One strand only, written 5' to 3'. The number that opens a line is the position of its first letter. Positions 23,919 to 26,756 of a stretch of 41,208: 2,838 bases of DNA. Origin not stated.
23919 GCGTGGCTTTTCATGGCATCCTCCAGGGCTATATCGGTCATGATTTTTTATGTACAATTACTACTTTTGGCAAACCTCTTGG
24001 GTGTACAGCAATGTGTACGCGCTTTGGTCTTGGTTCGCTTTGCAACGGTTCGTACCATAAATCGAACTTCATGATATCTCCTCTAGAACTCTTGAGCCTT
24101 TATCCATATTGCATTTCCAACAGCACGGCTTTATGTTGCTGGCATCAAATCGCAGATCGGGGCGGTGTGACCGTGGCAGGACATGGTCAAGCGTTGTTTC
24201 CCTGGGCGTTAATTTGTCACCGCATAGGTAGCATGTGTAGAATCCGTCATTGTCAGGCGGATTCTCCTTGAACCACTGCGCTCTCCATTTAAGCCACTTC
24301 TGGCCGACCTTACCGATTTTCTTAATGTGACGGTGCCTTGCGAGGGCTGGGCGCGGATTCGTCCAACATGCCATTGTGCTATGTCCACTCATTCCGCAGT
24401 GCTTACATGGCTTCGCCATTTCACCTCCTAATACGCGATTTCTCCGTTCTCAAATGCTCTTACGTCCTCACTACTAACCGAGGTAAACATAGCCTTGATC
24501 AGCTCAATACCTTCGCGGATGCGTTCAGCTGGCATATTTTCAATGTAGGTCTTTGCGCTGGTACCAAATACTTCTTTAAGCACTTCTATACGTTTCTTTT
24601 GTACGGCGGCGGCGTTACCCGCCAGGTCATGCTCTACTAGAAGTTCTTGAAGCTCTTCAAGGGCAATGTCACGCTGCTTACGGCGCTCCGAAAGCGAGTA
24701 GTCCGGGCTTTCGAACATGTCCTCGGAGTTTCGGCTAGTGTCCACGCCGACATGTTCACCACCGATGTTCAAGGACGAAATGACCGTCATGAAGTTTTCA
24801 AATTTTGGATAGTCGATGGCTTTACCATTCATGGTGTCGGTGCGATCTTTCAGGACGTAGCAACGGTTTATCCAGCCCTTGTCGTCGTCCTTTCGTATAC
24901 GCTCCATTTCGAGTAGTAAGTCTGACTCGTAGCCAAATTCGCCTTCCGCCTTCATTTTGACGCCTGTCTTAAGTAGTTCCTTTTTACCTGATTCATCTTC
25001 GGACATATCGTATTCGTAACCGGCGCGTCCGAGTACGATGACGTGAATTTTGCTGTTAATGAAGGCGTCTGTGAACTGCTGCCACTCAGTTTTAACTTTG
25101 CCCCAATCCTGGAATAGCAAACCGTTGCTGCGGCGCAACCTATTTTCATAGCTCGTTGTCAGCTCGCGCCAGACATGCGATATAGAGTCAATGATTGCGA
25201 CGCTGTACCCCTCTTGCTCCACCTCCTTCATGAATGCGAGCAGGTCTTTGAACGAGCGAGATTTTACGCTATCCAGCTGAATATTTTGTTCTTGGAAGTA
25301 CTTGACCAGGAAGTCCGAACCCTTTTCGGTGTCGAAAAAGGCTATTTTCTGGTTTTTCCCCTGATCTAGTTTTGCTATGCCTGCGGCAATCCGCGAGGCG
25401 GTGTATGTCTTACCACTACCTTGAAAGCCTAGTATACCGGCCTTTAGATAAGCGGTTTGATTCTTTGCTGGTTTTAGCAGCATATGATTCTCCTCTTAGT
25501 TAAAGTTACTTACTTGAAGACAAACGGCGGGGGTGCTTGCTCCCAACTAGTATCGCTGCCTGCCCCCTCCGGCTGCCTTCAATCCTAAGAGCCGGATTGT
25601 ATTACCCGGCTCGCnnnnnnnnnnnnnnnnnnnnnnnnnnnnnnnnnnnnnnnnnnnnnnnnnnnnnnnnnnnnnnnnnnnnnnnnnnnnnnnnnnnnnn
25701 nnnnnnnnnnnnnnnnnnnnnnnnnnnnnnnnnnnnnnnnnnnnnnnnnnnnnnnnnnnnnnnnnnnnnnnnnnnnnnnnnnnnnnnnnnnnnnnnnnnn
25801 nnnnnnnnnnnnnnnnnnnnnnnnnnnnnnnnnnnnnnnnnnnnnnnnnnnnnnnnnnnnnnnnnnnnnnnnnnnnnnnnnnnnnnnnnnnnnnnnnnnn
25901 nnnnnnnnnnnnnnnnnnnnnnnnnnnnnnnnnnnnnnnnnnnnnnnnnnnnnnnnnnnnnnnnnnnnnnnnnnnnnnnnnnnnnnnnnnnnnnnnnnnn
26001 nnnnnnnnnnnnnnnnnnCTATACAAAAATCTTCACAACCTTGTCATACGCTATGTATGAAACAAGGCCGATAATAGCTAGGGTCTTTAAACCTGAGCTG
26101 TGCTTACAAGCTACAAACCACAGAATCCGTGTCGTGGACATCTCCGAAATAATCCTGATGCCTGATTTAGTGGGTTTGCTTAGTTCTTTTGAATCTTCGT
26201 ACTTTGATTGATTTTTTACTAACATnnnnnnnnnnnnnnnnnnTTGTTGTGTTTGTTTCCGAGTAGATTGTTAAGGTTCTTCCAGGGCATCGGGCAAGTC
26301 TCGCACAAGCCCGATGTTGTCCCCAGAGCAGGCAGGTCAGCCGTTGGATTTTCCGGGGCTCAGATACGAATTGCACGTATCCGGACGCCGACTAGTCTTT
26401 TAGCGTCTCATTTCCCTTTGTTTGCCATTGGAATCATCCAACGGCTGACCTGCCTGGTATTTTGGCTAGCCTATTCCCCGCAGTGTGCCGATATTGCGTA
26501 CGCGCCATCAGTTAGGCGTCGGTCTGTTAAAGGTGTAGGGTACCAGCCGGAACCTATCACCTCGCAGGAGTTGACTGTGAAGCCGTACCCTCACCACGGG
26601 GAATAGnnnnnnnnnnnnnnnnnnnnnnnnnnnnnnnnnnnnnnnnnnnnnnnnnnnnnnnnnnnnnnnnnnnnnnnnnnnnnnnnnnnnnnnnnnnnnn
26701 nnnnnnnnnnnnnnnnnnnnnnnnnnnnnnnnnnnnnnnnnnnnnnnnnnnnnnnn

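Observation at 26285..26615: Two back-to-back hairpin domains with perfect 21-bp and 19-bp stems in an ORF-free leader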

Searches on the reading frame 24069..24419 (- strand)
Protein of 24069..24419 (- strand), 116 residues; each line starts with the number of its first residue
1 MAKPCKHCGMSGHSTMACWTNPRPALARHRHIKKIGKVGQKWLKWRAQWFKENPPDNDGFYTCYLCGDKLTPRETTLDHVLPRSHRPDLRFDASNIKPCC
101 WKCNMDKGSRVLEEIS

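Call 11: search_protein_families(library=pfam, proteins=[window:24069-24419:-], max_evalue=0.01)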
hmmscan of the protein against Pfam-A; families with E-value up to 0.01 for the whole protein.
window:24069-24419:- (116 aa): 3 families
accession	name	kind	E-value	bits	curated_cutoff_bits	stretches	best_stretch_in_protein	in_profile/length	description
PF14279.12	HNH_5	-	3.1e-07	30.7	27.5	1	63-115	1-51/56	HNH endonuclease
PF01844.29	HNH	-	1e-06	29.2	21.4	1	63-110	1-47/47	HNH endonuclease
PF05766.18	NinG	-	0.008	16.5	25.4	1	29-110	62-142/193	Bacteriophage Lambda NinG protein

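Call 12: search_protein_families(library=phrogs, proteins=[window:24069-24419:-], max_evalue=0.01)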
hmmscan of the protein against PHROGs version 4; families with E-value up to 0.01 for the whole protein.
window:24069-24419:- (116 aa): 21 families
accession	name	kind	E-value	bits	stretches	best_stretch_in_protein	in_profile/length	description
phrog_338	-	DNA, RNA and nucleotide metabolism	1.1e-13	52.2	1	27-111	179-263/340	HNH endonuclease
phrog_16726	-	DNA, RNA and nucleotide metabolism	5.1e-11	43.8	1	58-114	92-147/308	HNH endonuclease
phrog_2118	-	DNA, RNA and nucleotide metabolism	2.5e-09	38.1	1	61-114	177-228/301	HNH endonuclease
phrog_144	-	DNA, RNA and nucleotide metabolism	2.6e-08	34.7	1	3-110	23-135/175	HNH endonuclease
phrog_8660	-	DNA, RNA and nucleotide metabolism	1.4e-07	32.9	1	61-114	125-183/196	HNH endonuclease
phrog_5718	-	DNA, RNA and nucleotide metabolism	2.1e-07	31.3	1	27-113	96-179/394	HNH endonuclease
phrog_10378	-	DNA, RNA and nucleotide metabolism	2.6e-07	31.6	1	62-111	107-154/296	HNH endonuclease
phrog_1035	-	DNA, RNA and nucleotide metabolism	3.3e-07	31.5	1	61-114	160-217/271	endonuclease VII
phrog_2214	-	DNA, RNA and nucleotide metabolism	2e-06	28.2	1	45-111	184-240/429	HNH endonuclease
phrog_5956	-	DNA, RNA and nucleotide metabolism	2.8e-06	28.1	1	4-110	6-110/138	HNH endonuclease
phrog_589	-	DNA, RNA and nucleotide metabolism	3.2e-06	28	1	34-108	71-139/179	HNH endonuclease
phrog_6050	-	DNA, RNA and nucleotide metabolism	4.5e-06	26.7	1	62-111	313-361/402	HNH endonuclease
phrog_5034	-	DNA, RNA and nucleotide metabolism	0.00015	22.9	1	57-108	29-79/138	NinG/ Rap DNA junction specific endonuclease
phrog_4581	-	head and packaging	0.00031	21.3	1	57-110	62-111/395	terminase small subunit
phrog_960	-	DNA, RNA and nucleotide metabolism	0.00037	19.6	1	59-115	226-282/991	HNH endonuclease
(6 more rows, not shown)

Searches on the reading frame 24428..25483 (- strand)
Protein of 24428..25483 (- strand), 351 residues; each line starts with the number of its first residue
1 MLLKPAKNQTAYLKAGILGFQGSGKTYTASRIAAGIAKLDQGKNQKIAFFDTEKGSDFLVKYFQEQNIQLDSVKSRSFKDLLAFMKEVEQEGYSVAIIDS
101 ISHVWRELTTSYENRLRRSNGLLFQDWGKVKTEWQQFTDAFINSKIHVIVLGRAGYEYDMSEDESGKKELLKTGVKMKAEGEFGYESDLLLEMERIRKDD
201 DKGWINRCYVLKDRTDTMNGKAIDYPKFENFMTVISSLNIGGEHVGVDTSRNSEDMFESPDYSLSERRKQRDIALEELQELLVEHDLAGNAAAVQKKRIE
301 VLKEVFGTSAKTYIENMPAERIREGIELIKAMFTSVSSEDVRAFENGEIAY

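Call 11: search_protein_families(library=pfam, proteins=[window:24428-25483:-], max_evalue=0.01)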
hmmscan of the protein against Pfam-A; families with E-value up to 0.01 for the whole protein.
window:24428-25483:- (351 aa): 1 family
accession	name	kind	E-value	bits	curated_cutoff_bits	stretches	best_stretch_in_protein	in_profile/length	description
PF13479.12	AAA_24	-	1.6e-19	71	27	1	13-204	3-175/195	AAA domain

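Call 12: search_protein_families(library=phrogs, proteins=[window:24428-25483:-], max_evalue=0.01)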
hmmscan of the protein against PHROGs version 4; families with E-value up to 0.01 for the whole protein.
window:24428-25483:- (351 aa): 3 families
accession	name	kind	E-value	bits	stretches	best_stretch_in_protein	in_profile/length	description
phrog_1366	-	unknown function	8e-57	194.1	1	2-301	4-289/307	-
phrog_124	-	DNA, RNA and nucleotide metabolism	2e-18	67.9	1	5-230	36-249/382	Sak4-like ssDNA annealing protein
phrog_2107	-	other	0.0094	16.6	0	13-36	4-27/201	thymidylate kinase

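Call 76: search_dna_similar(query=window:24428-25483:-, collection=phages, mode=protein, max_rows=12)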
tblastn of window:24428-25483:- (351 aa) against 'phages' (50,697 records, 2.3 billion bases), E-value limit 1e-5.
Records with a match: 249; places in all: 249; records where one place covers at least 80% of the query: 11.
Best place of each record, by identity: <60% 249.
By first word of the organism name: Mycobacterium 87; Salmonella 25; Acinetobacter 19; Escherichia 19; Klebsiella 18; Arthrobacter 14; Vibrio 12; Xanthomonas 10; Bacillus 8; Gordonia 7; and 13 more.
By host as written in the record: Mycobacterium smegmatis mc2 155 55; - 17; Escherichia coli 13; Arthrobacter sp. ATCC 21022 11; Klebsiella pneumoniae 9; Xanthomonas campestris pv. campestris GBBC 1419 8; Mycobacterium smegmatis mc#155 6; Mycobacterium smegmatis mc2155 6; and 75 more.
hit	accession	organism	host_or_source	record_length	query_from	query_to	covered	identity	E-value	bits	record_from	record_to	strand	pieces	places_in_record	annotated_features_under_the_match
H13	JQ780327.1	Cronobacter phage phiES15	UV-induced Cronobacter sakazakii ES15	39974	2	329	93%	42.4%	3e-77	263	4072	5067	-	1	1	hypothetical protein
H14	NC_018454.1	Cronobacter phage phiES15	UV-induced Cronobacter sakazakii ES15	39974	2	329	93%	42.4%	3e-77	263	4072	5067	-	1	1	AAA family ATPase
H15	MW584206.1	Mycobacterium phage prophi91-4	Mycobacterium abscessus GD91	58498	1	328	93%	28.0%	4e-20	97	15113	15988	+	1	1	23: RecA-like DNA recombinase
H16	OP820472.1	Gordonia phage Ecliptus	Gordonia terrae CAG3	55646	3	306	87%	29.1%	8e-20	97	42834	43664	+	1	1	71: AAA-ATPase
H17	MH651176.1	Gordonia phage Horus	Gordonia terrae 3612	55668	3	306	87%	29.1%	1e-19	96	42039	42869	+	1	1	69: AAA-ATPase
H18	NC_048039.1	Gordonia phage Horus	Gordonia terrae 3612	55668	3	306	87%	29.1%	1e-19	96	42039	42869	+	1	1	69: AAA-ATPase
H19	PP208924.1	Gordonia phage LitninMcQueen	Gordonia terrae CAG3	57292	3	306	87%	28.1%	6e-20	97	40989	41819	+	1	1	67: ASCE AAA-ATPase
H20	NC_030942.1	Gordonia phage BritBrat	Gordonia terrae 3612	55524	3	286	81%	30.0%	9e-20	96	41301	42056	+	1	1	61: AAA ATPase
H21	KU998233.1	Gordonia phage BritBrat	Gordonia terrae 3612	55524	3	286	81%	30.0%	9e-20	96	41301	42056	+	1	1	61: AAA-ATPase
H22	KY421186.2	Flavobacterium phage FL-1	Flavobacterium sp. B183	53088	3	336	95%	24.9%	2e-8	62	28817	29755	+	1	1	hypothetical protein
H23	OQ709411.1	Myxococcus phage Mx9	Myxococcus xanthus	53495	6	289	81%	27.4%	6e-18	91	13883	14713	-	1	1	hypothetical protein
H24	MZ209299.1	Mycobacterium phage Latretium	Mycobacterium smegmatis mc#155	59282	1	229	65%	32.8%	7e-20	97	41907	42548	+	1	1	66: AAA-ATPase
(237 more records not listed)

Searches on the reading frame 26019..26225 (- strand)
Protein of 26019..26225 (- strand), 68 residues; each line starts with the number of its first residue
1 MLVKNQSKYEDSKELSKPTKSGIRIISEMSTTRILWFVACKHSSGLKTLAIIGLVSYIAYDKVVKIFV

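Call 11: search_protein_families(library=pfam, proteins=[window:26019-26225:-], max_evalue=0.01)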
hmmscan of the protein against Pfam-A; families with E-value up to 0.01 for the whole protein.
window:26019-26225:- (68 aa): 0 families

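Call 12: search_protein_families(library=phrogs, proteins=[window:26019-26225:-], max_evalue=0.01)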
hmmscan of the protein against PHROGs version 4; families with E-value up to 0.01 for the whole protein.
window:26019-26225:- (68 aa): 0 families

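Call 21: find_encoding_contigs(protein=window:26019-26225:-, flank=3000, max_places=10)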
Protein window:26019-26225:- (68 aa): 12 contigs read that carry it; 7 places shown.
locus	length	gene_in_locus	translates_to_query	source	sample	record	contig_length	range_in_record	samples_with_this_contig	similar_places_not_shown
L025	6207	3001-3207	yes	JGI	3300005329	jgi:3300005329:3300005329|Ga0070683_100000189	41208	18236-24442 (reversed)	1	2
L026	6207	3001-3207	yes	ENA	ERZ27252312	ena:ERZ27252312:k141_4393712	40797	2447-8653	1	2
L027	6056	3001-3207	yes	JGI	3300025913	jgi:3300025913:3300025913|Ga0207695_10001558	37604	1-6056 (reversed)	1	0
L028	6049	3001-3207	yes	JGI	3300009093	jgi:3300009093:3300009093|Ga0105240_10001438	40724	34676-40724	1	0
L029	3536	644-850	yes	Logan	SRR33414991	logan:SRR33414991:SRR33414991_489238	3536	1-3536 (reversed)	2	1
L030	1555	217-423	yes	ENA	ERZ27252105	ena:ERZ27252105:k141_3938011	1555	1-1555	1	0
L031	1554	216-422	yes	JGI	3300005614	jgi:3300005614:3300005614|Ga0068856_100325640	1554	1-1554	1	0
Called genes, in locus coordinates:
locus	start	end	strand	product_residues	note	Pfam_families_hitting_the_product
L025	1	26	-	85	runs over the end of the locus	-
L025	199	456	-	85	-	-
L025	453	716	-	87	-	-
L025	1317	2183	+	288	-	PF00589:Phage_integrase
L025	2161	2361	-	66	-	-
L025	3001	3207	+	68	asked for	-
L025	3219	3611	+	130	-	PF11672:DUF3268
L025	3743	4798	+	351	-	PF13479:AAA_24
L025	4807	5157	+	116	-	PF01844:HNH (weak), PF14279:HNH_5 (weak)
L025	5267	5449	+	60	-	-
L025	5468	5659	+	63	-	-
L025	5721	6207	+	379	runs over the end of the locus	-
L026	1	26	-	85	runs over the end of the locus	-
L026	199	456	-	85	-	-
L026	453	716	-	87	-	-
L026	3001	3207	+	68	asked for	-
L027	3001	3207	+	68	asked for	-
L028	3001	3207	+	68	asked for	-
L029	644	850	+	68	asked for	-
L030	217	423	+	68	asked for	-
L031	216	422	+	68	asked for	-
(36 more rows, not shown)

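Call 56: find_related_loci(query=window:26019-26225:-, collection=viral_contigs, flank=3000)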
Query window:26019-26225:- (68 aa) in viral_contigs; peptide patterns used: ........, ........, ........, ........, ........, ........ (x = any residue, [..] = any of these).
24 stretches matched a pattern; 2 encode a relative of the query (tblastn E <= 1e-3); 2 distinct loci.
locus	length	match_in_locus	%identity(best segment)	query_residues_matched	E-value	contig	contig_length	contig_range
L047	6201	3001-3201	60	2-68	5e-24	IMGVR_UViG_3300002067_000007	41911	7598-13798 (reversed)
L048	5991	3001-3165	53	14-68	3e-17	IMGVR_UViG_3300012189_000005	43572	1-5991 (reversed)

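Call 65: find_homologous_proteins(query=window:26019-26225:-, max_evalue=0.001)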
Query window:26019-26225:- (68 aa): 15 proteins with E <= 0.001 among 17 candidates.
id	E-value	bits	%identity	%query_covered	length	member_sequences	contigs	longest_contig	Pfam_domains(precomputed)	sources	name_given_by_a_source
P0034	9.5e-36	137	100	100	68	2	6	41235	-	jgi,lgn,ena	-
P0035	9.4e-26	106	82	90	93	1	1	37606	-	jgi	jgi:hypothetical protein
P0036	1.1e-25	106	74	100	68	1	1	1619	-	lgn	-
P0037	1.7e-25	105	74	100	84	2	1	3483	-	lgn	-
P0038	3.2e-25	104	74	100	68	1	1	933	-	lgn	-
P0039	1.9e-24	102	84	85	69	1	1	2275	-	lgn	-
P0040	4.5e-24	100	84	85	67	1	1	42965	-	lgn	-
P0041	6.4e-24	100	84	85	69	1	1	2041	-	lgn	-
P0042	9.7e-24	99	73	99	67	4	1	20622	-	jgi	jgi:hypothetical protein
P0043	1.4e-22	96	75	100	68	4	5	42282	-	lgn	-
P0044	2.7e-19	85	67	99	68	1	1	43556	-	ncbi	-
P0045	4.2e-19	85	70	99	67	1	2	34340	-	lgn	-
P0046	6.2e-18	81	66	100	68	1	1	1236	-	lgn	-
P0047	4.7e-15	72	57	99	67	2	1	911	-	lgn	-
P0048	2.6e-12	64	58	100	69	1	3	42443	-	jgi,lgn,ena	-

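Call 66: find_encoding_contigs(protein=P0035, flank=4000, max_places=2)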
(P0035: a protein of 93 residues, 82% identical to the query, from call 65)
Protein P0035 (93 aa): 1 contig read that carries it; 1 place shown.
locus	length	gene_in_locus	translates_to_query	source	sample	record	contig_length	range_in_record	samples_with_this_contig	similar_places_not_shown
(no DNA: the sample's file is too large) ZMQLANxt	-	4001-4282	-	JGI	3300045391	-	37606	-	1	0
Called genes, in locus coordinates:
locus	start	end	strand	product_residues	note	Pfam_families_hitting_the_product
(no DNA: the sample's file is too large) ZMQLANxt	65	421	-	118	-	-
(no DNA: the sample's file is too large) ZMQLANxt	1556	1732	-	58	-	-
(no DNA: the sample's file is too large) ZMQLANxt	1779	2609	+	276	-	PF00589:Phage_integrase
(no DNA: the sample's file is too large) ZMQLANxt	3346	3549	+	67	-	-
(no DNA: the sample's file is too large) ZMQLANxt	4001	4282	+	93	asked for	-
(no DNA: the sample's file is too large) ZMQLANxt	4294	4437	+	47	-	-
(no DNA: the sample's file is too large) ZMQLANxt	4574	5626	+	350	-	PF13479:AAA_24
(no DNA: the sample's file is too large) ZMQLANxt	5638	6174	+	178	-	-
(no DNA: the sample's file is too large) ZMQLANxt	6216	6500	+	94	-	-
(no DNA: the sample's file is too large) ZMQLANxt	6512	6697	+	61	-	PF10685:KGG (weak)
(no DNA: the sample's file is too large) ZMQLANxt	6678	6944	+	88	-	-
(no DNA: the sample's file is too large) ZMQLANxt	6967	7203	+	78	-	-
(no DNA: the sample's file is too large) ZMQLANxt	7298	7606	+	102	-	-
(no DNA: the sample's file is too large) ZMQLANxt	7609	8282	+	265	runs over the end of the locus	PF01145:Band_7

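Call 67: find_encoding_contigs(protein=P0040, flank=4000, max_places=2)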
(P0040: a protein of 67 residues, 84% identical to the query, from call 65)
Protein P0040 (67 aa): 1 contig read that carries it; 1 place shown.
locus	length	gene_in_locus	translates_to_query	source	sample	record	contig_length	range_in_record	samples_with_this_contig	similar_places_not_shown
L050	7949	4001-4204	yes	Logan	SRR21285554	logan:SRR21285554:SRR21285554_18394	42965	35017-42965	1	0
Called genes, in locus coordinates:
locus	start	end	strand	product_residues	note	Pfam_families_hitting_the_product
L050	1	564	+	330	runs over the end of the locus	-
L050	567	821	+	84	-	-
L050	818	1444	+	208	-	PF01551:Peptidase_M23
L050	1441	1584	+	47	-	-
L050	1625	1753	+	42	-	PF14354:Lar_restr_allev (weak)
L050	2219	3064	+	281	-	PF13495:Phage_int_SAM_4 (faint), PF00589:Phage_integrase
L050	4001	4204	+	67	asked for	-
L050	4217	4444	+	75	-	-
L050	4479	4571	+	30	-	-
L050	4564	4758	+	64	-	-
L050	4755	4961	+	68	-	-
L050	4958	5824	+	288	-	PF12705:PDDEXK_1 (faint)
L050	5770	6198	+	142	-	-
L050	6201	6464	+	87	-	-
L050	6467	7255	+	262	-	PF06356:DUF1064 (weak)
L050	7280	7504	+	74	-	-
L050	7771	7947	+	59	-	?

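Call 68: find_encoding_contigs(protein=P0043, flank=4000, max_places=3)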
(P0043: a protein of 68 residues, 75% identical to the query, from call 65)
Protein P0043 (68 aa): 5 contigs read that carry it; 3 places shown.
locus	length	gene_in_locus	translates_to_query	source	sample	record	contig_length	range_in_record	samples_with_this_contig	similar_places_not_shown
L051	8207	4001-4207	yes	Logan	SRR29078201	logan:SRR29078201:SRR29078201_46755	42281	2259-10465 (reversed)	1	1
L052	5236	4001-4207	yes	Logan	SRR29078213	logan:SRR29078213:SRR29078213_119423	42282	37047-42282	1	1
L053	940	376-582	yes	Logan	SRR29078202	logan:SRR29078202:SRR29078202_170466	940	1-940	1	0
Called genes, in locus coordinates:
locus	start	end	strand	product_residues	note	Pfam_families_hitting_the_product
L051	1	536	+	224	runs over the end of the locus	PF01551:Peptidase_M23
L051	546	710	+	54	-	-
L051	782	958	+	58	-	-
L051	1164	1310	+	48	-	-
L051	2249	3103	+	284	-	PF00589:Phage_integrase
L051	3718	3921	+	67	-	-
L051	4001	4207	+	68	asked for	-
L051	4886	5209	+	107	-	-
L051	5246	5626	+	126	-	-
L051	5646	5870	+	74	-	-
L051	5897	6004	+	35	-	-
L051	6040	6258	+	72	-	-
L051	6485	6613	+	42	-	-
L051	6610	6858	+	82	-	-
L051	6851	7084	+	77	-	-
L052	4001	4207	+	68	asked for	-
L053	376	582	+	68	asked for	-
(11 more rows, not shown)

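Call 69: find_encoding_contigs(protein=P0044, flank=4000, max_places=2)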
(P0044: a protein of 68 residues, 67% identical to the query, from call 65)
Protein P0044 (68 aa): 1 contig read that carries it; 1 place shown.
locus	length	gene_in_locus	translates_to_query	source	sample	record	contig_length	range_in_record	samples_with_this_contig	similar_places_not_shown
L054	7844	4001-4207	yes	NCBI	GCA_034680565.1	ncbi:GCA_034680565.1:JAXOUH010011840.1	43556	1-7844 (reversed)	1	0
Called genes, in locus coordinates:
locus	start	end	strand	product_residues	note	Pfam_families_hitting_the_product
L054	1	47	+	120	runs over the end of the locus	-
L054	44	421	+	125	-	-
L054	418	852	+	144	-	-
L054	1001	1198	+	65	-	-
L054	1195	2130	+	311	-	-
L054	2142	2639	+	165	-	-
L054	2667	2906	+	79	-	-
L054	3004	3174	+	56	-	-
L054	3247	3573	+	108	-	-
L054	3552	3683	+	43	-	-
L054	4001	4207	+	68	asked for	-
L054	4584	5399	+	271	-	-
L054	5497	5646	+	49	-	-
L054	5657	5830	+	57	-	-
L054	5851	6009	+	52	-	-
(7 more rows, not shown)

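Call 87: find_encoding_contigs(protein=P0037, flank=4000, max_places=3)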
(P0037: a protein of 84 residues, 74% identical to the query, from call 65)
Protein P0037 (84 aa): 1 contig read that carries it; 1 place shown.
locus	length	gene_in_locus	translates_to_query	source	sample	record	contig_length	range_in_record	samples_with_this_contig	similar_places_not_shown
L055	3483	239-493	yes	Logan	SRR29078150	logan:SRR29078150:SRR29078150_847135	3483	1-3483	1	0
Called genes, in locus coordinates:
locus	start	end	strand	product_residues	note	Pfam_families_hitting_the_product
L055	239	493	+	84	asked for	-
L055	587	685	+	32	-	-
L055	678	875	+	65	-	-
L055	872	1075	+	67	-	-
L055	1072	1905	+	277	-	PF12705:PDDEXK_1 (faint)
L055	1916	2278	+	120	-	-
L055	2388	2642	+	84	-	PF14090:HTH_39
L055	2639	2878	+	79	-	-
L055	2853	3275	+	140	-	PF01844:HNH (weak)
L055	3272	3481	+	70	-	?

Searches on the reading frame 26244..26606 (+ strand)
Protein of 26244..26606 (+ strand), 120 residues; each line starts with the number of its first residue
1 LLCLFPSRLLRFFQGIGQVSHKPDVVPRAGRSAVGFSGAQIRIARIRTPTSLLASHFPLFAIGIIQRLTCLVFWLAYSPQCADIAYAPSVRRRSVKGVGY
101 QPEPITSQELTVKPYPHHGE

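Call 11: search_protein_families(library=pfam, proteins=[window:26244-26606:+], max_evalue=0.01)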
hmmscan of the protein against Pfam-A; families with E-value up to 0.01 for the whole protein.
window:26244-26606:+ (120 aa): 0 families

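Call 12: search_protein_families(library=phrogs, proteins=[window:26244-26606:+], max_evalue=0.01)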
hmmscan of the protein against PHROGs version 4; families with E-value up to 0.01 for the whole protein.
window:26244-26606:+ (120 aa): 0 families
